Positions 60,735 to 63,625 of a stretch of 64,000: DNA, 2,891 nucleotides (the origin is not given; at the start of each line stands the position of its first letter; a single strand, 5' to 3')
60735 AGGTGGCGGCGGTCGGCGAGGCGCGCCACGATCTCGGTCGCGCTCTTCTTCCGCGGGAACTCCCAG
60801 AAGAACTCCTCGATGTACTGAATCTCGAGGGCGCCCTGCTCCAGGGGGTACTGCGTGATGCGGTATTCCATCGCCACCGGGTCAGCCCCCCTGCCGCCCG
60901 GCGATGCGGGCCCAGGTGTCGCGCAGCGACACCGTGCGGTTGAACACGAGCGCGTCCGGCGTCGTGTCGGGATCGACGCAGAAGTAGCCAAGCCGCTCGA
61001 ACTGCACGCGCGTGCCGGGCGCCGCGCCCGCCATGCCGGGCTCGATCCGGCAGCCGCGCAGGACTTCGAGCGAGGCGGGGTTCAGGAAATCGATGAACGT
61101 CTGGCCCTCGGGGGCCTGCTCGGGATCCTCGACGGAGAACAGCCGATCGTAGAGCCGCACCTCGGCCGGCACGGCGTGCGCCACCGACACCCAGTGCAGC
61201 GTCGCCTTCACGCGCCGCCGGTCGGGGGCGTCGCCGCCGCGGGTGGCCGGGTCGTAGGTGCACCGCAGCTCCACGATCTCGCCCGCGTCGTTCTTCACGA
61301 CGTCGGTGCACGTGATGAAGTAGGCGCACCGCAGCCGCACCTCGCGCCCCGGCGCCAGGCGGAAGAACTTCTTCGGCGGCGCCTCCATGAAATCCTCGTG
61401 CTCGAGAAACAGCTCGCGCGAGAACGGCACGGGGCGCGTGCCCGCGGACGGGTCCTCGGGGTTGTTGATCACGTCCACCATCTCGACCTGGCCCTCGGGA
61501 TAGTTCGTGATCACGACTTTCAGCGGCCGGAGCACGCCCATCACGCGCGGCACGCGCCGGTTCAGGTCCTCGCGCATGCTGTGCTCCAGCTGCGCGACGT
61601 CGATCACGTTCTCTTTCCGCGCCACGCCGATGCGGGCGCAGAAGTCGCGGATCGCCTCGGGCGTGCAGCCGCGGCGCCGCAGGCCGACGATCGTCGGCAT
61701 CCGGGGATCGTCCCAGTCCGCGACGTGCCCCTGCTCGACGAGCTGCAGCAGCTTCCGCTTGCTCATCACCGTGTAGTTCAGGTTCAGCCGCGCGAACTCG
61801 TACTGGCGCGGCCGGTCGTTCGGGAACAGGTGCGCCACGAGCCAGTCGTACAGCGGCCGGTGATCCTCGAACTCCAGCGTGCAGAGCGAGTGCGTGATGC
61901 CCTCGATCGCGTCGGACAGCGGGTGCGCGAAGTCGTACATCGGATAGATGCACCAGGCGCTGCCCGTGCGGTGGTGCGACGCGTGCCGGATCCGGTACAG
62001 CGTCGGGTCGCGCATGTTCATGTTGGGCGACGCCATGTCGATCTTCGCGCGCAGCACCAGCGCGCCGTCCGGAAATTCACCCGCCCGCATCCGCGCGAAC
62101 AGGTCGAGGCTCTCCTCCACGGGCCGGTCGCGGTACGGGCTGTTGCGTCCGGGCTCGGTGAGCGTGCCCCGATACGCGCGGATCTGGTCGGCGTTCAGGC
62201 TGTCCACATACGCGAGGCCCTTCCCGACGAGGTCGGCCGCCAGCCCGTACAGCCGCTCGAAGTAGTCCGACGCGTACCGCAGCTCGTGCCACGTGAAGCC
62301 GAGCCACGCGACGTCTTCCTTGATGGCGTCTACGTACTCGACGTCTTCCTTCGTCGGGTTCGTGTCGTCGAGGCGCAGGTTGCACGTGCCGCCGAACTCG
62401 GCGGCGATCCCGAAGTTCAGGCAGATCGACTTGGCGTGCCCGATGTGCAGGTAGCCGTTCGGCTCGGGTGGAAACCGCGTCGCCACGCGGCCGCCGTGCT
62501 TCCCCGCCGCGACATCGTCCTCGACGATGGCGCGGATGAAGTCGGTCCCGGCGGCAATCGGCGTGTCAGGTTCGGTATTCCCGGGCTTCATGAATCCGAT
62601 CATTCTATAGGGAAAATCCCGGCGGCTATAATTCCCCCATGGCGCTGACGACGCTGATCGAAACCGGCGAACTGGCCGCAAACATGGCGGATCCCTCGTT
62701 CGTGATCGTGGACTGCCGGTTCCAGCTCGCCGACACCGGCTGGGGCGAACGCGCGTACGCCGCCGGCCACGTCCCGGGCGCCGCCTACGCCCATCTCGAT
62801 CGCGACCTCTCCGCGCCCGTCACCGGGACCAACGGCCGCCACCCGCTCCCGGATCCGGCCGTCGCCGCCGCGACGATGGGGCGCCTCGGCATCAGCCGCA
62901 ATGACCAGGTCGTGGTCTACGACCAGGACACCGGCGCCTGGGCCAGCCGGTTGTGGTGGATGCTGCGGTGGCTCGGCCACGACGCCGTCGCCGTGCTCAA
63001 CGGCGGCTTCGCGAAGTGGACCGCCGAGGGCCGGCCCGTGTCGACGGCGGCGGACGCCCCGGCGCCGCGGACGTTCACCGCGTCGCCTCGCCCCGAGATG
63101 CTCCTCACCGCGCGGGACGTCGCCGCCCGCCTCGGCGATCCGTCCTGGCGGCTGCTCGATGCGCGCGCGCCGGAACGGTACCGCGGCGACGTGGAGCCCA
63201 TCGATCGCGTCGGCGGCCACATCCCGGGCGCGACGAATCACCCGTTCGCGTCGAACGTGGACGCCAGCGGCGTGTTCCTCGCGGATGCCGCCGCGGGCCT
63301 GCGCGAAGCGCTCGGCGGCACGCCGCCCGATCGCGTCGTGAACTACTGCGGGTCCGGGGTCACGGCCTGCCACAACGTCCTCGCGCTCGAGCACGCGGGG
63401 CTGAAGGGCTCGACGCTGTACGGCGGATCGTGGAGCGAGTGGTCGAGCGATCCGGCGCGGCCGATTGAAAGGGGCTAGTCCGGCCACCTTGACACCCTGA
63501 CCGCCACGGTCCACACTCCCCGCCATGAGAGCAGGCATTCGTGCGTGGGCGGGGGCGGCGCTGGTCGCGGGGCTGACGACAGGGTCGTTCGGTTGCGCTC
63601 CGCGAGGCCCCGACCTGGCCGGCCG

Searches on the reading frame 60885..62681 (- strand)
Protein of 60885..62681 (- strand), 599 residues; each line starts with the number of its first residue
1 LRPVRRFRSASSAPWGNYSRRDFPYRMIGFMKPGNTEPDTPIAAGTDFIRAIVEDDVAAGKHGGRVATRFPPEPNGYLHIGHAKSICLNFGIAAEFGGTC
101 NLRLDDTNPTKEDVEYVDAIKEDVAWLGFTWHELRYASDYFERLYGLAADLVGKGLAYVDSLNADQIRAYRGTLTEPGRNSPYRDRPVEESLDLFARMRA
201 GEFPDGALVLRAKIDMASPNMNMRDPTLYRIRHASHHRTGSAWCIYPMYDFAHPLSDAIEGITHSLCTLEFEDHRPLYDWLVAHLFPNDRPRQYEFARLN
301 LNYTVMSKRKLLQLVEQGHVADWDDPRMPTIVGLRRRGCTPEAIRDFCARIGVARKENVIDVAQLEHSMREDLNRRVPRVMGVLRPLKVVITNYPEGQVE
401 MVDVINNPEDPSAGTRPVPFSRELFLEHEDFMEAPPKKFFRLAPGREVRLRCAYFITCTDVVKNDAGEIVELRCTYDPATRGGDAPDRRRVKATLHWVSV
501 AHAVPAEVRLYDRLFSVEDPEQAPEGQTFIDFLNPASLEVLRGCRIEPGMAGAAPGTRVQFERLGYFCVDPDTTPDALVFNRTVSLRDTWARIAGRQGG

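Call 94: search_protein_families(library=pfam, proteins=[window:60885-62681:-], max_evalue=0.00001)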
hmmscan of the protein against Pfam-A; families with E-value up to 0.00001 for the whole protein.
window:60885-62681:- (599 aa): 3 families
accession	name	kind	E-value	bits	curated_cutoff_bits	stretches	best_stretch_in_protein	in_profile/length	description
PF00749.27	tRNA-synt_1c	-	9.5e-107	357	23.4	1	66-374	2-313/314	tRNA synthetases class I (E and Q), catalytic domain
PF03950.23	tRNA-synt_1c_C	-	5e-28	97.6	23.9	1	378-477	2-91/91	tRNA synthetases class I (E and Q), anti-codon binding domain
PF20974.2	tRNA-synt_1c_C2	-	1.5e-24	86.9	23.9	1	494-570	1-69/69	tRNA synthetases class I (E and Q), anti-codon binding domain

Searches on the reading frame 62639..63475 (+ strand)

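Call 94: search_protein_families(library=pfam, proteins=[window:62639-63475:+], max_evalue=0.00001)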
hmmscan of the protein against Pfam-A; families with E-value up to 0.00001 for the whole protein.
window:62639-63475:+ (279 aa): 1 family
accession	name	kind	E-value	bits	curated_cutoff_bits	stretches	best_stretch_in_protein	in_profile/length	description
PF00581.25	Rhodanese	-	7.5e-32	110.3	22.2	2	10-130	3-102/102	Rhodanese-like domain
